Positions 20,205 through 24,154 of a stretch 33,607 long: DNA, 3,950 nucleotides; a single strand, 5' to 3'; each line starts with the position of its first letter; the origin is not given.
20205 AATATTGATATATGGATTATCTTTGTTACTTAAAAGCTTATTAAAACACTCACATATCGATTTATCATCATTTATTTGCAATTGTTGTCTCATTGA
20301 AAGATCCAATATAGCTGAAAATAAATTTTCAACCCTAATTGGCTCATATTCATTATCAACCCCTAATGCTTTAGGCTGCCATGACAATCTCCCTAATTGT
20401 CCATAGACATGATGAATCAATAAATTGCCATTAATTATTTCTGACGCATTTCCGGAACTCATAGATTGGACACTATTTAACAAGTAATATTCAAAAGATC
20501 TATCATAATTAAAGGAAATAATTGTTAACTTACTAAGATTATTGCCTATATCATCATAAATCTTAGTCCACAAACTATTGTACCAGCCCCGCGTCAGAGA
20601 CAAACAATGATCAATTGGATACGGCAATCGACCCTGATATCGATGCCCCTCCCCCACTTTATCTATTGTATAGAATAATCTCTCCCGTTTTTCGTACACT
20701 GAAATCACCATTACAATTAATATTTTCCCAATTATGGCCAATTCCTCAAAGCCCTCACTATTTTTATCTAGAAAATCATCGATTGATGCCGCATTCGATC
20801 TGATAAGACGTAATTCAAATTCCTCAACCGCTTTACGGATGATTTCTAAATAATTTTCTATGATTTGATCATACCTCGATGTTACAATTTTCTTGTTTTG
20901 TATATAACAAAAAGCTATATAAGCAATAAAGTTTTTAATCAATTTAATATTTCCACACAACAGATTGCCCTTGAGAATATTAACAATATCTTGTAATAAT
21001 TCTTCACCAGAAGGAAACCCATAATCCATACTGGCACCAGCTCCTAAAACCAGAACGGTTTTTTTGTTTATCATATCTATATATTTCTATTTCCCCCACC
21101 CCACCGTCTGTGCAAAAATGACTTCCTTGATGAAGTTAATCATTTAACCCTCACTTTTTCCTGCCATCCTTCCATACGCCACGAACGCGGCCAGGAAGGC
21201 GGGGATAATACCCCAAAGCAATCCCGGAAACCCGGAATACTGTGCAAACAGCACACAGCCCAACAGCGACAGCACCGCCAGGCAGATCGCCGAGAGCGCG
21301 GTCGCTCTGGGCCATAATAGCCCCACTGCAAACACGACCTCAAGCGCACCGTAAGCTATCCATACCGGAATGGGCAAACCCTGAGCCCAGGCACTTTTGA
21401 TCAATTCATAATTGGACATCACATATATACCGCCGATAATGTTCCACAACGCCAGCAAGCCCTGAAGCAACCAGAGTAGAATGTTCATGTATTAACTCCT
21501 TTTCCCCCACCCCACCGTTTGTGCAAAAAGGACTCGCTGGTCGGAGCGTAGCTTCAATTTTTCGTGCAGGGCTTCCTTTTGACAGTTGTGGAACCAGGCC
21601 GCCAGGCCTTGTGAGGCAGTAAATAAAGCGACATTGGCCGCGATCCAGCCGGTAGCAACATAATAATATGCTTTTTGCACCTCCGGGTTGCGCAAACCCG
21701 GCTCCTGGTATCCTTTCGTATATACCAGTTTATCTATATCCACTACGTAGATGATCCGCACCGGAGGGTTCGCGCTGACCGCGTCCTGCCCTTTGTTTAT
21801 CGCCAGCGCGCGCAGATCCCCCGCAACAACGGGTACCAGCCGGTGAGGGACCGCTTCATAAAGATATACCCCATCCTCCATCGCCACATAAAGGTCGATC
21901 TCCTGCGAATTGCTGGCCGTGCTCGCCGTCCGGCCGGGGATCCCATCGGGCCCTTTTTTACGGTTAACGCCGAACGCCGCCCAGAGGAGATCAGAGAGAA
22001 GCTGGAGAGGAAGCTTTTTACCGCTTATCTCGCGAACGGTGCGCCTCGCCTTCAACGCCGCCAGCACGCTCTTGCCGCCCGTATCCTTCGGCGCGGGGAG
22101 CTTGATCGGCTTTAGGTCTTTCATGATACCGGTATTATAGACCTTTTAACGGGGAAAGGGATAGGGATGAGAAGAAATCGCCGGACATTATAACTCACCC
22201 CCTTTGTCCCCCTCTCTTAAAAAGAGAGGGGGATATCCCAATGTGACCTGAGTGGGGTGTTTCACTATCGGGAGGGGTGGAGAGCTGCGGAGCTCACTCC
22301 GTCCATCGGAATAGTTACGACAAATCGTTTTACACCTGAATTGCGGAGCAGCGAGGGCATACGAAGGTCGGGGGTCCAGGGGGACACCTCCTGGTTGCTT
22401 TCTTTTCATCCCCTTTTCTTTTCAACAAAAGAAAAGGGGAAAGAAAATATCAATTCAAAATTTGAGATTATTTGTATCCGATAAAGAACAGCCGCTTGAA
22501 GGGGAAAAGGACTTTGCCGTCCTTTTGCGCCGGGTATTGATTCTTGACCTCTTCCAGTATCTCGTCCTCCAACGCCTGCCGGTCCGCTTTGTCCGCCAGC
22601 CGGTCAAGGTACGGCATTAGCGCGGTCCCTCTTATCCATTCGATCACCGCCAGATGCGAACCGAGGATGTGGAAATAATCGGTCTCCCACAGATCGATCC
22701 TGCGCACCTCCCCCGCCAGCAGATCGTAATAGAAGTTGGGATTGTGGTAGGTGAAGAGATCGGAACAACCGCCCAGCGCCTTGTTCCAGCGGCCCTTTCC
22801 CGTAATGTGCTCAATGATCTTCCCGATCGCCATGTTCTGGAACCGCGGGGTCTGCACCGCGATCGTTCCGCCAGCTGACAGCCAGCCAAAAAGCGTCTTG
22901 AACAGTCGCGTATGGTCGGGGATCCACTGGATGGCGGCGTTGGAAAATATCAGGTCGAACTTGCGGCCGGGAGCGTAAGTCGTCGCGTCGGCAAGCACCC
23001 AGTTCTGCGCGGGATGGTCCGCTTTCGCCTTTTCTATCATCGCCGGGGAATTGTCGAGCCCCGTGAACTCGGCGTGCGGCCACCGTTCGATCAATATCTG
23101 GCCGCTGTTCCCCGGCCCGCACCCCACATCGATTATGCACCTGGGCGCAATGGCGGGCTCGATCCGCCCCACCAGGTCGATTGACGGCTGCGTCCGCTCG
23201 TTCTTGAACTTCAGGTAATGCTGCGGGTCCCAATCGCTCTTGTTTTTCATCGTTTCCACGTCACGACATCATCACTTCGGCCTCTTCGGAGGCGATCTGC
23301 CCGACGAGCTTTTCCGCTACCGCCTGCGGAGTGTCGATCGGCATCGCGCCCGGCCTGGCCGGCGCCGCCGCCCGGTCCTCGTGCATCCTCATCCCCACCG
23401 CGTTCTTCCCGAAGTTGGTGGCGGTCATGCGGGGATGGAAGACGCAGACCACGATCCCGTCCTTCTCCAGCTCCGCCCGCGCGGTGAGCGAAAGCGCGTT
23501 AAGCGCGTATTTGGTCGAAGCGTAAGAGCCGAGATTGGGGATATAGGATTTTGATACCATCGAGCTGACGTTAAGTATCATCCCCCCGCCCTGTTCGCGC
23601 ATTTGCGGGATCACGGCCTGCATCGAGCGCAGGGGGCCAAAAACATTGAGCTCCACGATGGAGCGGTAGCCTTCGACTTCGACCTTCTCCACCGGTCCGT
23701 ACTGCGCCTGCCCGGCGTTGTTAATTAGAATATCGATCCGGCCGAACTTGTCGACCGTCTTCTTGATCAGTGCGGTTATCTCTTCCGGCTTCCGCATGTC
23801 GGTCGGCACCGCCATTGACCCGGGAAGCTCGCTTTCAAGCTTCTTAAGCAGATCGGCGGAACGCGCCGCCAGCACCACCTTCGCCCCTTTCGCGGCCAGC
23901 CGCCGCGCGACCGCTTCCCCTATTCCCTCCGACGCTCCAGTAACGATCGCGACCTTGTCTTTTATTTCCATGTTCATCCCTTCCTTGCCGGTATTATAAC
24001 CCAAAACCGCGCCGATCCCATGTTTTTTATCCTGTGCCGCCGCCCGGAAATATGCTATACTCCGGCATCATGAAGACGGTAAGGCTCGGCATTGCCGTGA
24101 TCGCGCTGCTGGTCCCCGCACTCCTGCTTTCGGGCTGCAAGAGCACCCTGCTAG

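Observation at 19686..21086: AT-rich 1.4 kb island with a lone SIR2_2-like gene: candidate single-gene NADase defence module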

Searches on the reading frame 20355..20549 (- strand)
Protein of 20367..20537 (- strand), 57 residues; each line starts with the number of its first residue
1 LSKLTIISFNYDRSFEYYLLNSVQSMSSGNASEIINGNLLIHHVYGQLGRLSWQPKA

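Call 81: search_solved_structures(query=window:20367-20537:-, max_evalue=10, show_alignments=5)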
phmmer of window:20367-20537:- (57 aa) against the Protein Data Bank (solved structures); distinct sequences matched with E-value up to 10: 0.

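Call 84: search_solved_structures(query=A5, max_evalue=10, show_alignments=5)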
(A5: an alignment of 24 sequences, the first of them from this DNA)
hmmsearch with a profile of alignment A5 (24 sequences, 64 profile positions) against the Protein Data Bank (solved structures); distinct sequences matched with E-value up to 10: 19.
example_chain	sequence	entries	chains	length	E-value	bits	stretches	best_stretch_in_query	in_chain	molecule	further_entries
3fd2_A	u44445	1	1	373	0.00048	23.3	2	12-22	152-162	Site-specific DNA endonuclease I-MsoI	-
4tps_A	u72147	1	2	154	0.14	15.5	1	17-52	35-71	Sporulation inhibitor of replication protein SirA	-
8zsf_D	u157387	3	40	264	0.58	13.5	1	8-51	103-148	Sir2 family NAD-dependent protein deacetylase | KomC, SIR2 domain protein, NADase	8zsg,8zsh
4v3p_Lf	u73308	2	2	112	0.63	13.4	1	30-51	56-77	60S ribosomal protein L30 | 60S ribosomal protein L30E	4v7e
2fld_A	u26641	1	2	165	0.86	12.9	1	12-22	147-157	DNA ENDONUCLEASE I-MSOI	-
1m5x_A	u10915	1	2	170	0.88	12.9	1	12-22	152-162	DNA endonuclease I-MsoI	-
3ko2_A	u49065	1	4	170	0.9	12.9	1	12-22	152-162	Site-specific DNA endonuclease I-MsoI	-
3mis_A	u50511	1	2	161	1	12.6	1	12-21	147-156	Mso-8G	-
3mip_A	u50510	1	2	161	1.1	12.6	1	12-21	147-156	Mso-8G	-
7ejw_C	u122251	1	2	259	1.1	12.5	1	34-54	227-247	Transcriptional regulator FleQ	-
1ysh_C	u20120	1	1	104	1.1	12.5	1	30-51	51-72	ribosomal protein L30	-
6j7e_A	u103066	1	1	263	1.1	12.5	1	34-54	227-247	Nitrogen assimilation regulatory protein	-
6jdi_A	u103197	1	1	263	1.1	12.5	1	34-54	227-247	Nitrogen assimilation regulatory protein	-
6jdl_A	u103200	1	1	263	1.1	12.5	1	34-54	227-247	Nitrogen assimilation regulatory protein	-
5exp_A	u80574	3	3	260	1.2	12.5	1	34-54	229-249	Transcriptional regulator FleQ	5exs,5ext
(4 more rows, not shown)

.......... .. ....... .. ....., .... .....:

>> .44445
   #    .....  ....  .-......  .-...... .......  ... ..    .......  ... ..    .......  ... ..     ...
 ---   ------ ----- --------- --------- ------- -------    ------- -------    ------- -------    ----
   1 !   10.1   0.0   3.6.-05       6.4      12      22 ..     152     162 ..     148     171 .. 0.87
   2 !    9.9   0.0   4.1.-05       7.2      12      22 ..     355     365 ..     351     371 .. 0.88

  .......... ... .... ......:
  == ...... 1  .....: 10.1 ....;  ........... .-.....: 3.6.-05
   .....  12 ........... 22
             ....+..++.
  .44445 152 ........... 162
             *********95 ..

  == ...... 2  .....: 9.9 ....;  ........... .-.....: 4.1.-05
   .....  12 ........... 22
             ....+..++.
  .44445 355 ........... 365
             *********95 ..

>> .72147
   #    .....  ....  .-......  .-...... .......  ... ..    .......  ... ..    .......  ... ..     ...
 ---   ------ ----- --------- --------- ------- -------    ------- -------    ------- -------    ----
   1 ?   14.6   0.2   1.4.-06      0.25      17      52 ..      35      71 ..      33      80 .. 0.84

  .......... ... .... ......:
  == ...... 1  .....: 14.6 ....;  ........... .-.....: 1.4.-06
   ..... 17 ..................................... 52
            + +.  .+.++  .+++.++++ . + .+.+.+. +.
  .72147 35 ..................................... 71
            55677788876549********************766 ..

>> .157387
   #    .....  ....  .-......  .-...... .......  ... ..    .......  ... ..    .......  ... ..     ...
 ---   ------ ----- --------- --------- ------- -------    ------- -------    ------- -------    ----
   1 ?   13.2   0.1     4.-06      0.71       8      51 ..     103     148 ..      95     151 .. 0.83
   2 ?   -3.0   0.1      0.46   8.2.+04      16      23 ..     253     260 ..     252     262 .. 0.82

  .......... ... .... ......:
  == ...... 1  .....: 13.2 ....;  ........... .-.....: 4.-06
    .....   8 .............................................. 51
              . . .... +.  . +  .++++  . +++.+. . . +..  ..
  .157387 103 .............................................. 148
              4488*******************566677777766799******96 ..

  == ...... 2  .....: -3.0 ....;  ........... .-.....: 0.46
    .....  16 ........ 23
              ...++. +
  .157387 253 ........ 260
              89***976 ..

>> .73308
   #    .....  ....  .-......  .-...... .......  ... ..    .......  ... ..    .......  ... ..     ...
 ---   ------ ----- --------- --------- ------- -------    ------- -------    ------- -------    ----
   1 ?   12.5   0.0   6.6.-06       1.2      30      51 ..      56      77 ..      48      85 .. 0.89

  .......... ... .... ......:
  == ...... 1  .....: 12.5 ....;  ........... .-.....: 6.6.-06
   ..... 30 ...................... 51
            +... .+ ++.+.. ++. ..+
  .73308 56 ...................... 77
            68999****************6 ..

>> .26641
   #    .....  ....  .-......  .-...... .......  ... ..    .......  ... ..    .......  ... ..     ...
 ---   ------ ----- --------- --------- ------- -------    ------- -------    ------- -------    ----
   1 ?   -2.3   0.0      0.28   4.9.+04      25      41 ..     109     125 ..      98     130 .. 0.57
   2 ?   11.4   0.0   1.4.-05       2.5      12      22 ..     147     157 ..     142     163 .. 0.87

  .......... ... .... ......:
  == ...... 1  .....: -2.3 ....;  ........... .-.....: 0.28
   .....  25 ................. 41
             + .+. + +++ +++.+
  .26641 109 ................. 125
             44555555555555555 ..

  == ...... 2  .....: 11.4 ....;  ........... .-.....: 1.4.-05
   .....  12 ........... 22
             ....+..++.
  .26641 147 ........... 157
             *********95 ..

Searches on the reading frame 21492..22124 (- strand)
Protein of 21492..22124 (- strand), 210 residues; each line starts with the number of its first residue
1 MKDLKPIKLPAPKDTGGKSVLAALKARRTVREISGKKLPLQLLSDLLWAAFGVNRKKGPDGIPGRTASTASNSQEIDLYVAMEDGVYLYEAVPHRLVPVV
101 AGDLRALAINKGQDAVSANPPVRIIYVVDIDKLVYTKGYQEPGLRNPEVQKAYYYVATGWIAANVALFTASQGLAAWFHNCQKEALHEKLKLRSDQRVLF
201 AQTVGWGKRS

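Call 14: search_protein_families(library=pfam, proteins=[window:21492-22124:-], max_evalue=0.001)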
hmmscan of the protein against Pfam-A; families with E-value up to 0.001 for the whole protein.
window:21492-22124:- (210 aa): 1 family
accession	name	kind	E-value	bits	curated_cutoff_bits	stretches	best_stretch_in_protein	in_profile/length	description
PF00881.29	Nitroreductase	-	1.4e-12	48.6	23.5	1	24-206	1-167/167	Nitroreductase family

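Call 49: find_related_loci(query=window:21492-22124:-, collection=metagenome_contigs, flank=6000)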
Query window:21492-22124:- (210 aa) in metagenome_contigs; peptide patterns used: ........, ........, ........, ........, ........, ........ (x = any residue, [..] = any of these).
600 stretches matched a pattern (row limit reached: there are more); 572 encode a relative of the query (tblastn E <= 1e-3); the best 80 are kept; 80 distinct loci.
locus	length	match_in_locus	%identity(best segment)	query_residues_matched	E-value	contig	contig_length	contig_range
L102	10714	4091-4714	75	1-206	2e-106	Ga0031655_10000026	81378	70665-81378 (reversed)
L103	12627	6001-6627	76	1-209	1e-99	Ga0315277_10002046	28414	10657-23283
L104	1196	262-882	74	1-206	5e-104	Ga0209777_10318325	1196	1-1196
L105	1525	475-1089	68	2-206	3e-96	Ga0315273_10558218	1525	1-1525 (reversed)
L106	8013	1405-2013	67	4-206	6e-89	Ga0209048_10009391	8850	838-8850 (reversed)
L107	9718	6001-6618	65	5-210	2e-88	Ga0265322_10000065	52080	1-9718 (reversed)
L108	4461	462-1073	67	2-206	7e-86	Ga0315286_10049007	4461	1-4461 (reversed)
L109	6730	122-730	65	4-206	3e-85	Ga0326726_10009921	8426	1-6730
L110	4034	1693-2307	67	1-206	7e-85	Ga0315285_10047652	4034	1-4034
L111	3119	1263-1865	67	4-206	9e-86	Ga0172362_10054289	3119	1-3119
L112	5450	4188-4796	65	3-206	2e-84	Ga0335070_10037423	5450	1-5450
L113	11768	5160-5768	65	2-206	3e-83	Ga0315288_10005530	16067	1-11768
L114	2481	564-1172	65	2-206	2e-85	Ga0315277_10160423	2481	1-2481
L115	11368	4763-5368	66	4-206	3e-83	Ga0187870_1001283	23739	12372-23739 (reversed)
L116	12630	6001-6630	59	1-210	4e-83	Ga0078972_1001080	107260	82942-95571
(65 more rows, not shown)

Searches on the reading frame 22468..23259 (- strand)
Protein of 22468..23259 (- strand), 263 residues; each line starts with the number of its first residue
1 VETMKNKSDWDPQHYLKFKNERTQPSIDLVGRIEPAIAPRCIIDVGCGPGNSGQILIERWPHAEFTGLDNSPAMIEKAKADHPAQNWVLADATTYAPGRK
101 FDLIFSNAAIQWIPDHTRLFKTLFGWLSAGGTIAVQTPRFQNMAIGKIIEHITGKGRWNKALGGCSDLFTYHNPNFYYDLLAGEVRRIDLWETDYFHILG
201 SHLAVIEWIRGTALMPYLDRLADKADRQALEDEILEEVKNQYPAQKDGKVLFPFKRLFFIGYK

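Call 14: search_protein_families(library=pfam, proteins=[window:22468-23259:-], max_evalue=0.001)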
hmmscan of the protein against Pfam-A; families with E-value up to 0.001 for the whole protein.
window:22468-23259:- (263 aa): 6 families
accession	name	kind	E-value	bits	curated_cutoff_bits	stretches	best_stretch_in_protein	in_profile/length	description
PF13649.12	Methyltransf_25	-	1.4e-15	58.2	27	1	42-131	1-97/97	Methyltransferase domain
PF08241.18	Methyltransf_11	-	1.1e-14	55.2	21.2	1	43-134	1-94/95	Methyltransferase domain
PF08242.18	Methyltransf_12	-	8.7e-14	52.5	30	1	43-132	1-97/98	Methyltransferase domain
PF13847.12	Methyltransf_31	-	9.5e-14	51.7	27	1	42-143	7-117/145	Methyltransferase domain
PF13489.12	Methyltransf_23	-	9.6e-14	51.9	27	1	28-139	11-120/164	Methyltransferase domain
PF05175.20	MTS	-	0.00013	22.1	23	1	39-110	32-108/170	Methyltransferase small domain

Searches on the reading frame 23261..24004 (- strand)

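Call 14: search_protein_families(library=pfam, proteins=[window:23261-24004:-], max_evalue=0.001)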
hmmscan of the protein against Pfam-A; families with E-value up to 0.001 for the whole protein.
window:23261-24004:- (247 aa): 5 families
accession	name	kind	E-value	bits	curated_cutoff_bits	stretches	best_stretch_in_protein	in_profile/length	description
PF00106.31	adh_short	-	2.2e-50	171.3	26.6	1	17-201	1-189/195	short chain dehydrogenase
PF13561.12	adh_short_C2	-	5.1e-38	131.4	27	1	23-215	1-197/236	Enoyl-(Acyl carrier protein) reductase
PF08659.16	KR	-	4.3e-11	43.5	22.6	1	20-176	4-164/180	KR domain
PF13460.12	NAD_binding_10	-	9.4e-05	22.8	27.2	1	23-152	1-102/184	NAD(P)H-binding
PF01370.27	Epimerase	-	0.00091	19.1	20.9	0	20-103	2-78/240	NAD dependent epimerase/dehydratase family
